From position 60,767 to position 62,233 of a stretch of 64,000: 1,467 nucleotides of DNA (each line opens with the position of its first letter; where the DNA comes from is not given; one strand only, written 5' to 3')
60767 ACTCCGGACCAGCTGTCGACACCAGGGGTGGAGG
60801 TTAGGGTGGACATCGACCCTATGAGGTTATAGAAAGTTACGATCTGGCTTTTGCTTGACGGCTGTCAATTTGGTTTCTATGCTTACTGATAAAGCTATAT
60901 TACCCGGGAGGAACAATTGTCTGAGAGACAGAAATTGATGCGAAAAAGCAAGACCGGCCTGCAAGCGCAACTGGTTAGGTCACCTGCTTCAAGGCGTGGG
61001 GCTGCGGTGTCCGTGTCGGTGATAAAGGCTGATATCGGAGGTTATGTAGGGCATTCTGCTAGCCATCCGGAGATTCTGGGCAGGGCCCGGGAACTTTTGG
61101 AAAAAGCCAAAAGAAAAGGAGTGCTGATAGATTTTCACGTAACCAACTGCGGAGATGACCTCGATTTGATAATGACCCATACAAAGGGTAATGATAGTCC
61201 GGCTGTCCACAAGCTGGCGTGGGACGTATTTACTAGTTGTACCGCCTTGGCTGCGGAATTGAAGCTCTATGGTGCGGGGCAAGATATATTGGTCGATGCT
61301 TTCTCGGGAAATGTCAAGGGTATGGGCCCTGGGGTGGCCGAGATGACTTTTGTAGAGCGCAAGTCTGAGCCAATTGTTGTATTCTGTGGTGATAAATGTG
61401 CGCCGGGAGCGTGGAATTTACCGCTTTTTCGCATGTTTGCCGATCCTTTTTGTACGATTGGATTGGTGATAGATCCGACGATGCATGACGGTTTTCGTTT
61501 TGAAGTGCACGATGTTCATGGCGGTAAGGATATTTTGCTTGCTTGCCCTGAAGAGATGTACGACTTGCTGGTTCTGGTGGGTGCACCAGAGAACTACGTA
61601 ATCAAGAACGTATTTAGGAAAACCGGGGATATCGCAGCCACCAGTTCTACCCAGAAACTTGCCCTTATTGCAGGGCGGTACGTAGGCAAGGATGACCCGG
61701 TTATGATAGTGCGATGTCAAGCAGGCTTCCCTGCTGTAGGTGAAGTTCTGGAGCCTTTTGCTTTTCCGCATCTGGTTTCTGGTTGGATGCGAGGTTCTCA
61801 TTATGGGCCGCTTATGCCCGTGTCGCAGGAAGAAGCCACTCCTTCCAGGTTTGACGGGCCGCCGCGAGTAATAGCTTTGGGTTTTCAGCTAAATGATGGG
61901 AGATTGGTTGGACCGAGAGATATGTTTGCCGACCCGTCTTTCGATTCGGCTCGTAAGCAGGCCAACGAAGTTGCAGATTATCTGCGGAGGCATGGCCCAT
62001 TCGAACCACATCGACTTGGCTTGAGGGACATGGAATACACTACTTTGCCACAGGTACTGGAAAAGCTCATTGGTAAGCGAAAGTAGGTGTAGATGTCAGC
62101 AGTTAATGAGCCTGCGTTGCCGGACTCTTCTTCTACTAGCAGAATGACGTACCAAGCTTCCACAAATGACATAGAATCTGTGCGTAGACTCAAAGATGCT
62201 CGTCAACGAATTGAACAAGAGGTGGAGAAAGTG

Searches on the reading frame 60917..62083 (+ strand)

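Call 46: search_protein_families(library=pfam, proteins=[window:60917-62083:+], max_evalue=0.00001)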
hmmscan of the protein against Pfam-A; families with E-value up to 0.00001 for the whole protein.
window:60917-62083:+ (389 aa): 1 family
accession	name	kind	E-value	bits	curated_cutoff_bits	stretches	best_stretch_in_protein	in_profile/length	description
PF01950.21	FBPase_3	-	1e-178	594.5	25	1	31-385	2-357/361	Fructose-1,6-bisphosphatase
